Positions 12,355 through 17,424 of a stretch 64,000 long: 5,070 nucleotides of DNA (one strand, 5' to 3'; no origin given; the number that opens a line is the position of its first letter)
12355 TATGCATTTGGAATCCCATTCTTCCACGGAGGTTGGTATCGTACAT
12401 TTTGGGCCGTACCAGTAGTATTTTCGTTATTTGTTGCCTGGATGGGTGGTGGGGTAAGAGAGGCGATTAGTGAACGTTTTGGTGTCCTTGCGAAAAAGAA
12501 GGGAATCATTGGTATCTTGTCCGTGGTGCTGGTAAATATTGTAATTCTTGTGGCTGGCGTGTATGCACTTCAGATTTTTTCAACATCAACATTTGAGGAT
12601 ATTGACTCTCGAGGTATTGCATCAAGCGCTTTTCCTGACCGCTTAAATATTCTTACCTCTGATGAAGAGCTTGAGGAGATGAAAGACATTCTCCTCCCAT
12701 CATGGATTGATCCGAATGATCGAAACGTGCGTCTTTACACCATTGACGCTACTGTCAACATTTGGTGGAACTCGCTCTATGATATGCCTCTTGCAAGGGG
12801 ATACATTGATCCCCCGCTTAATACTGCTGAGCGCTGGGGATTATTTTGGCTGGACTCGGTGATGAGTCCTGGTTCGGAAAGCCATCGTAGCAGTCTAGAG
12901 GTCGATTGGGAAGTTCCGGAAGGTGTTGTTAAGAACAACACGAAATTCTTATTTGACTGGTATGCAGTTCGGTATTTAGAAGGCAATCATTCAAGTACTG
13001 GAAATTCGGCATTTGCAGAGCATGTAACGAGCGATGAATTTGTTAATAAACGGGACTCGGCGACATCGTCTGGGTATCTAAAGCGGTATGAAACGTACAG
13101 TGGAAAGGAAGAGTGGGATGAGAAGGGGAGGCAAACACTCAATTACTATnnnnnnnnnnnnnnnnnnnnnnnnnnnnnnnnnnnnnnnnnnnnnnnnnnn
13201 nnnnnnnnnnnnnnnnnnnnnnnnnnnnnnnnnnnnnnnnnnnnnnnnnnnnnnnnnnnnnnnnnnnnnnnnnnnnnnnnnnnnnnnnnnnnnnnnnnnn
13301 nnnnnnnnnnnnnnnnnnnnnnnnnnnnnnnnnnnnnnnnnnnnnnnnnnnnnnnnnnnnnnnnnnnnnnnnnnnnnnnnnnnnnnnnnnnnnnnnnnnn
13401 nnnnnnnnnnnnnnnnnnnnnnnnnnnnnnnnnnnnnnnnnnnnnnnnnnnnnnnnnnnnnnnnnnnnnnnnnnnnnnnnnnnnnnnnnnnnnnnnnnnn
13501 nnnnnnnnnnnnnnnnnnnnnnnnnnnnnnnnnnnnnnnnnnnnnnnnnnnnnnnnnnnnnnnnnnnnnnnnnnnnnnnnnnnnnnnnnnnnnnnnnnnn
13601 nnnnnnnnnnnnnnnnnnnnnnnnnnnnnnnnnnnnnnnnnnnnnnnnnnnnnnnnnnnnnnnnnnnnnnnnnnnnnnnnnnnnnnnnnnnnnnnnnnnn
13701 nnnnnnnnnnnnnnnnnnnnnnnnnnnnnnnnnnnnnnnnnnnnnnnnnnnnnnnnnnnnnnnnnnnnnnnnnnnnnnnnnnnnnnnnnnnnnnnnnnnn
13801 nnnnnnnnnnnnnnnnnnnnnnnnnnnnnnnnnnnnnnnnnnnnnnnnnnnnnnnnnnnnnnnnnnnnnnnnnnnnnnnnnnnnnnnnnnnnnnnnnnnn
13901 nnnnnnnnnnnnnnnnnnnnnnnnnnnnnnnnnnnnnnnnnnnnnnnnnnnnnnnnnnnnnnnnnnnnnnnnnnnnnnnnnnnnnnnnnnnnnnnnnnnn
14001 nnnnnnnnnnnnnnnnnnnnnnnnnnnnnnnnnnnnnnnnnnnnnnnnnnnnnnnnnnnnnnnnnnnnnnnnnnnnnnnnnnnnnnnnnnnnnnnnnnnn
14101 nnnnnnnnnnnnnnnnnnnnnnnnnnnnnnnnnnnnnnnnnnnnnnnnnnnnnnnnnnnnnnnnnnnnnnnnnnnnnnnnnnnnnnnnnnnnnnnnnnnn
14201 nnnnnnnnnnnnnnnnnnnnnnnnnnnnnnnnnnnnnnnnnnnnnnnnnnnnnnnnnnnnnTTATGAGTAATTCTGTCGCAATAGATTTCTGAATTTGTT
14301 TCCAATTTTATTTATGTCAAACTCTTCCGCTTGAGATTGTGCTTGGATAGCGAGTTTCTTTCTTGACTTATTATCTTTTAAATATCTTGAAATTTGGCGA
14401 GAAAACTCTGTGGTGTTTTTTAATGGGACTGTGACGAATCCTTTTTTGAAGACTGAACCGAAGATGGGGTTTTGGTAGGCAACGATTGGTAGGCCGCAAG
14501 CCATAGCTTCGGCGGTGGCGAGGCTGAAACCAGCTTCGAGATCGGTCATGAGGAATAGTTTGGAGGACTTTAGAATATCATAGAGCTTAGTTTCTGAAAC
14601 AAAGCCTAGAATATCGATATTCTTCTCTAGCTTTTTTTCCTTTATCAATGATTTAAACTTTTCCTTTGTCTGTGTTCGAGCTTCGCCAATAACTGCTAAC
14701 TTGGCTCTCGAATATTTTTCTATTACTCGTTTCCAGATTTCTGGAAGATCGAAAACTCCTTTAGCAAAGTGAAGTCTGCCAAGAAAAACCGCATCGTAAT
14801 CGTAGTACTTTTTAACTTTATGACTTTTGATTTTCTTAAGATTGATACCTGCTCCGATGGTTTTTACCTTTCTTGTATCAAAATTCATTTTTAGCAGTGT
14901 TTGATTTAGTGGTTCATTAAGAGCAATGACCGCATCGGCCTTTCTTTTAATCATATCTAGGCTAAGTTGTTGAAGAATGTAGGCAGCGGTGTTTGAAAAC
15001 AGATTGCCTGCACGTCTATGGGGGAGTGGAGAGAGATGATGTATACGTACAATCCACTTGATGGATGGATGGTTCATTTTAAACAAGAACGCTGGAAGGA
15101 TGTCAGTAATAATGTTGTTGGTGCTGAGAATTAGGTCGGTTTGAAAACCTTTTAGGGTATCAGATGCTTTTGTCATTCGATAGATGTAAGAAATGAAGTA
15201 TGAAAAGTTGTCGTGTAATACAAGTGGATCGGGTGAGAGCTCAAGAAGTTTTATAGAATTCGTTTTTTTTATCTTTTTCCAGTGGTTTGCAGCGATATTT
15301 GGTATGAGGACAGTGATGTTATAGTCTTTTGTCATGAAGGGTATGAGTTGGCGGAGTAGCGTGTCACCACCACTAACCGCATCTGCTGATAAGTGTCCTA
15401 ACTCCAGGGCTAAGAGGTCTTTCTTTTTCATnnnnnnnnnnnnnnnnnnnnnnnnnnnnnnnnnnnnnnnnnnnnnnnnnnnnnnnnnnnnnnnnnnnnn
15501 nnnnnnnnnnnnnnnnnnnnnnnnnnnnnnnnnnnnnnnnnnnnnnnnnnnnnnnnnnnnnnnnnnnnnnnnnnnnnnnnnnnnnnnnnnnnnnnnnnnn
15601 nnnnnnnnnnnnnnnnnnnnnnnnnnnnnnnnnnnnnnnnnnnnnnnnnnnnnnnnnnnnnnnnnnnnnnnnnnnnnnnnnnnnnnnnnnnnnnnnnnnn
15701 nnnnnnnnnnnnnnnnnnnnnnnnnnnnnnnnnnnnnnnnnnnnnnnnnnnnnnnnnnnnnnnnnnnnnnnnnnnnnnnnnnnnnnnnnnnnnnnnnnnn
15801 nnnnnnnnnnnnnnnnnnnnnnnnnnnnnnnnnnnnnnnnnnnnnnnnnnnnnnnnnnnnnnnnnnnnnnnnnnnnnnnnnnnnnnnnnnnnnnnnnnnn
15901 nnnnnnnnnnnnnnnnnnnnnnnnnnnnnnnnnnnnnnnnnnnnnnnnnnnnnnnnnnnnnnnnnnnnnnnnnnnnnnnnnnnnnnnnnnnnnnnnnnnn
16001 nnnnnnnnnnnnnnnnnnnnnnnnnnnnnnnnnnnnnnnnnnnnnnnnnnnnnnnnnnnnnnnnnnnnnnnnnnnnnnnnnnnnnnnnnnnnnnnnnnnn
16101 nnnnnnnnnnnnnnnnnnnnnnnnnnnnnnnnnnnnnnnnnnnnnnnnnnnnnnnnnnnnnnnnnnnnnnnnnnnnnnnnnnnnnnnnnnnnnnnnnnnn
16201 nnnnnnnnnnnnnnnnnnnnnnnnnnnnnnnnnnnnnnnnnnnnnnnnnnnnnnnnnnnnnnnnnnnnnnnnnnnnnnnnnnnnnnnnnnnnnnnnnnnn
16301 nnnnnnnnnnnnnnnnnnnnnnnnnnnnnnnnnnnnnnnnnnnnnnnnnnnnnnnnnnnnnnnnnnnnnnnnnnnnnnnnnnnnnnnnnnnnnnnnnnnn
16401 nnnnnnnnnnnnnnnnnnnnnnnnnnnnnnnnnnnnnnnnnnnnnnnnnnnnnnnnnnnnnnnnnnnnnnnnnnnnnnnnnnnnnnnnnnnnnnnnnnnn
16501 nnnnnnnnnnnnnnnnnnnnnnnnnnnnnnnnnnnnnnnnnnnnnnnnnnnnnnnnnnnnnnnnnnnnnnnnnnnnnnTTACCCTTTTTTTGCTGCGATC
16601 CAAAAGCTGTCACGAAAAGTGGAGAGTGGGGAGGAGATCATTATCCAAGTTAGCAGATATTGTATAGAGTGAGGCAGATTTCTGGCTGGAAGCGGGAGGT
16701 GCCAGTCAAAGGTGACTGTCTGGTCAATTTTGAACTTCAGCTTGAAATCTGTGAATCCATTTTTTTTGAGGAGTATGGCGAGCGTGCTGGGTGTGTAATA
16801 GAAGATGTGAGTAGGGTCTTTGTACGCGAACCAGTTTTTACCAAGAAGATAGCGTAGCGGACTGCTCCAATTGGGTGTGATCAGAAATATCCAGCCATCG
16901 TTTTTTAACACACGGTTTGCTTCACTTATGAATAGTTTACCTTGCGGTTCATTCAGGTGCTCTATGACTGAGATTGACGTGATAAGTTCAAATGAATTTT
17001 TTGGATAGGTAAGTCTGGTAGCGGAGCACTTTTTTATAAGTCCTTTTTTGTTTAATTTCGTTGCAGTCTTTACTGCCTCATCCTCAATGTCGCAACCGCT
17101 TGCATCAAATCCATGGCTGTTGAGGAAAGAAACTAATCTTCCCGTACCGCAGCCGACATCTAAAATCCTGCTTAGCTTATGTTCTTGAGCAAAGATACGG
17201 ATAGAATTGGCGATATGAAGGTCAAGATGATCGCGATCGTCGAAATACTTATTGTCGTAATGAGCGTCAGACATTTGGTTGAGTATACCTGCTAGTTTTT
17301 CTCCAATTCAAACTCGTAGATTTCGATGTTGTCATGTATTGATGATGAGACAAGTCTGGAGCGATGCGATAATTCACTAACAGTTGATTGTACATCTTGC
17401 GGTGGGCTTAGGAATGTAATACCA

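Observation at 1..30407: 30-kb AT-rich glycosylation island with heavy methyltransferase content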

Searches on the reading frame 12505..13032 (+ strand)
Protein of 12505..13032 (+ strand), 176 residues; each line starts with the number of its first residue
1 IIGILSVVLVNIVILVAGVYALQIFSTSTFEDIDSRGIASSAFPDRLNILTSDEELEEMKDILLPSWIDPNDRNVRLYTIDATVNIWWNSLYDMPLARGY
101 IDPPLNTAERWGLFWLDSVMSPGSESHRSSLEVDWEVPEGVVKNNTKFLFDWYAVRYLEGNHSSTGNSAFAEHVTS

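Call 58: search_solved_structures(query=A3, max_evalue=10, show_alignments=4)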
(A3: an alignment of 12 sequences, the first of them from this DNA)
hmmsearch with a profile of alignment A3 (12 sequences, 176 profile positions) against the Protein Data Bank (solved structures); distinct sequences matched with E-value up to 10: 0.
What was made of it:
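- On STT3/AglB/PglB oligosaccharyltransferases: A profile of the region around the conserved VNIWWN motif finds no solved OST at E<=10 (call 58).
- There is no sequence-level match to any solved OST, even with a profile of the WW region at E<=10 (call 58).
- Tried and rejected: A profile of the WW-motif region against solved structures, to test OST homology: nothing at E<=10 (call 58).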

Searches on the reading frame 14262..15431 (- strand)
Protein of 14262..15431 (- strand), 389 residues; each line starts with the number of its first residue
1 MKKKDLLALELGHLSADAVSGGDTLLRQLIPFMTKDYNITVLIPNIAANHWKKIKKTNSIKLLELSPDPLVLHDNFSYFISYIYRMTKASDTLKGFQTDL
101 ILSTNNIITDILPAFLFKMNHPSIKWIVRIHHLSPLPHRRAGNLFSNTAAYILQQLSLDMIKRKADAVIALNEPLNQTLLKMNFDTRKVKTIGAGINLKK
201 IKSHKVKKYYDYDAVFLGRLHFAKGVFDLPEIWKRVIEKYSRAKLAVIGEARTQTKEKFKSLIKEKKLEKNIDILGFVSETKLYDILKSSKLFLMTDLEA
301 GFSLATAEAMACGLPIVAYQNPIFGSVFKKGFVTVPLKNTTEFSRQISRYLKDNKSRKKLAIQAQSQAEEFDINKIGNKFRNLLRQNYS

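Call 6: search_protein_families(library=pfam, proteins=[window:14262-15431:-], max_evalue=0.01)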
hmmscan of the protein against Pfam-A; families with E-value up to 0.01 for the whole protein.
window:14262-15431:- (389 aa): 4 families
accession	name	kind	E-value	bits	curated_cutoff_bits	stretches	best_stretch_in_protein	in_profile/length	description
PF00534.26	Glycos_transf_1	-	3.6e-28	98.7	26.4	1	211-366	15-171/172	Glycosyl transferases group 1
PF13692.12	Glyco_trans_1_4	-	2.1e-21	77.1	27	1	214-353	4-142/142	Glycosyl transferases group 1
PF13524.12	Glyco_trans_1_2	-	3.2e-10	40.5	25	1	244-367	16-128/144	Glycosyl transferase-like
PF20706.3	GT4-conflict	-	5.5e-09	35.9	26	1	163-325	145-317/385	Family 4 Glycosyltransferase in conflict systems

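Call 73: search_protein_families(library=ncbifam, proteins=[window:14262-15431:-], max_evalue=0.000001)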
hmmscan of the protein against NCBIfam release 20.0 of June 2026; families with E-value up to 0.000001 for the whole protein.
window:14262-15431:- (389 aa): 21 families
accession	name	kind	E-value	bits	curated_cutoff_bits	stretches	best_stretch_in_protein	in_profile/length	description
NF041010.1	glycosy_Agl16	equivalog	2.1e-18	66.3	575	1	160-384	129-348/352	glycosylation protein Agl16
NF041876.1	EPS_EpsE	equivalog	2.7e-18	66.4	400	1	187-369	186-377/389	exopolysaccharide biosynthesis GT4 family glycosyltransferase EpsE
TIGR03999.1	thiol_BshA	equivalog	2.3e-17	63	273.7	1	164-385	144-371/375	N-acetyl-alpha-D-glucosaminyl L-malate synthase BshA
NF047880.1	glyco_SdgA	exception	4.7e-15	55.1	800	1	189-384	293-487/488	serine-aspartate repeat adhesin O-glycosyltransferase SdgA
NF053513.1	Gtran_IagA_BgsA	equivalog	1.9e-14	53.4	460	1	141-385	83-329/333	LTA glycolipid anchor biosynthesis glycosyltransferase, IagA/BgsA family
TIGR04157.1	glyco_rSAM_CFB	subfamily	5.6e-14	51.9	400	1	161-342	166-355/406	TIGR04157 family glycosyltransferase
NF050063.1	ProtGlycPglJ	equivalog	8.2e-14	51.6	500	1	153-379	133-358/363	N-acetylgalactosamine-N,N'-diacetylbacillosaminyl-diphospho-undecaprenol 4-alpha-N-acetylgalactosaminyltransferase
NF038255.1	exopoly_VpsD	equivalog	1.1e-12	47.5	300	1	84-385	88-377/381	VpsD family glycosyltransferase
TIGR03088.1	stp2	hypoth_equivalog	3.6e-12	46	409.05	1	169-386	141-372/374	TIGR03088 family PEP-CTERM/XrtA system glycosyltransferase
NF038229.1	Glyco4_Geo_Pelo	equivalog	2.1e-11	43.5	400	1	158-385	103-334/338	GPMC system family 4 glycosyltransferase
TIGR02149.1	glgA_Coryne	subfamily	2.7e-11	43.2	302.4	1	111-380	95-383/391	glycogen synthase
NF038295.1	EPS_HpsP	equivalog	1.1e-10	41.1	550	1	214-376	210-376/388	hormogonium polysaccharide biosynthesis glycosyltransferase HpsP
NF047684.1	TeichurnBiosyTuaC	equivalog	2.1e-10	40.1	550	1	163-375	163-377/391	teichuronic acid biosynthesis protein TuaC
NF049988.1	MGlcDAGSynMgs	equivalog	2.7e-10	40.2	400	1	198-381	200-381/398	alpha-monoglucosyldiacylglycerol synthase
NF047881.1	glyco_SdgB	exception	3.5e-10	39.2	800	1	230-385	340-494/496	serine-aspartate repeat adhesin O-glycosyltransferase SdgB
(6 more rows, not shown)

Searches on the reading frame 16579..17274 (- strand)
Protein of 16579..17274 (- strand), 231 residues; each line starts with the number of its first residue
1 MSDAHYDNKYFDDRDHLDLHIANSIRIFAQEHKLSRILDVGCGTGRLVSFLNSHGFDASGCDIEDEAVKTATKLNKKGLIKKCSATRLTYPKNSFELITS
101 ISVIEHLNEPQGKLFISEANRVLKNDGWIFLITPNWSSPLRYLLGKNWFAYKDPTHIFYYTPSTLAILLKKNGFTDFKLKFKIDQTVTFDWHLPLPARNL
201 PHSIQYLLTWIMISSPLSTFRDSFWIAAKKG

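Call 6: search_protein_families(library=pfam, proteins=[window:16579-17274:-], max_evalue=0.01)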
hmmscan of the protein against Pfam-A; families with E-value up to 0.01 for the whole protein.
window:16579-17274:- (231 aa): 13 families
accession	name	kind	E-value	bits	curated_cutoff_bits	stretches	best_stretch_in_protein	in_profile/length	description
PF13489.12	Methyltransf_23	-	2.3e-22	79.9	27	1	26-176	15-161/164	Methyltransferase domain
PF08241.18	Methyltransf_11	-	1.7e-18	67.5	21.2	1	38-130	1-94/95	Methyltransferase domain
PF13649.12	Methyltransf_25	-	4.3e-16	59.8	27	1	37-127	1-97/97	Methyltransferase domain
PF13847.12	Methyltransf_31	-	7.5e-13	48.8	27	1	32-140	2-118/145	Methyltransferase domain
PF08242.18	Methyltransf_12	-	7.4e-12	46.3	30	1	38-129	1-98/98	Methyltransferase domain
PF03141.22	Methyltransf_29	-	6.5e-08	32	23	1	20-133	104-219/506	Putative S-adenosyl-L-methionine-dependent methyltransferase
PF02353.26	CMAS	-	1.5e-06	28.2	27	1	35-131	64-164/273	Mycolic acid cyclopropane synthetase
PF03848.20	TehB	-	4.6e-06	26.6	20.4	1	28-128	25-129/193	Tellurite resistance protein TehB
PF07021.18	MetW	-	3.9e-05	23.8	21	1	34-110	14-91/193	Methionine biosynthesis protein MetW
PF05175.20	MTS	-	6.8e-05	23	23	1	31-133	30-140/170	Methyltransferase small domain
PF01209.24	Ubie_methyltran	-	0.0005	19.9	20.1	1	31-151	45-169/233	ubiE/COQ5 methyltransferase family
PF13679.12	Methyltransf_32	-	0.00057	20.3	27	1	21-90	13-89/143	Methyltransferase domain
PF07757.19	AdoMet_MTase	-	0.0015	19.2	27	1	31-66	59-94/115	Predicted AdoMet-dependent methyltransferase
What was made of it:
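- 16579..17274 (-): Core class-I SAM methyltransferase, the best-conserved small gene of the locus. Methyltransf_23, E 2e-22 (call 6).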

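Call 73: search_protein_families(library=ncbifam, proteins=[window:16579-17274:-], max_evalue=0.000001)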
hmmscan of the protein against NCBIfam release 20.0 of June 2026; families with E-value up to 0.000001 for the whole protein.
window:16579-17274:- (231 aa): 10 families
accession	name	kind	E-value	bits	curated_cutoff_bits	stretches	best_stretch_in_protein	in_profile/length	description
NF045667.1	MTase_DVU1556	equivalog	2.6e-15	56.4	155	1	32-131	21-119/213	DVU_1556 family methyltransferase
TIGR01983.1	UbiG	equivalog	2.6e-14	53.1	102.95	1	24-135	40-155/228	bifunctional 2-polyprenyl-6-hydroxyphenol methylase/3-demethylubiquinol 3-O-methyltransferase UbiG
NF043040.1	corrin_prot_MT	hypoth_equivalog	9.7e-12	44.8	180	1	32-131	39-147/216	corrinoid protein-associated methyltransferase CpaM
NF041255.1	mycofact_MftM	equivalog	1.9e-10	40.5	200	1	35-124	141-234/289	mycofactocin oligosaccharide methyltransferase MftM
TIGR02072.1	BioC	equivalog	4.2e-10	39.8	184.95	1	32-179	33-176/244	malonyl-ACP O-methyltransferase BioC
NF008686.0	PRK11705.1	equivalog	1.8e-09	37.1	400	1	6-133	137-267/383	cyclopropane fatty acyl phospholipid synthase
NF008992.0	PRK12335.1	equivalog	1.9e-09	37.1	303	1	10-134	100-226/289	SAM-dependent methyltransferase TehB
TIGR04345.1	ovoA_Cterm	equivalog_domain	3.7e-09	36.4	170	1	2-80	11-88/242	putative 4-mercaptohistidine N1-methyltransferase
TIGR01934.1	MenG_MenH_UbiE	subfamily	1.8e-07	30.7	158.35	1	29-132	35-142/223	ubiquinone/menaquinone biosynthesis methyltransferase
NF008405.0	PRK11207.1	equivalog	2.6e-07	30.3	218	1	8-132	11-133/198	tellurite resistance methyltransferase TehB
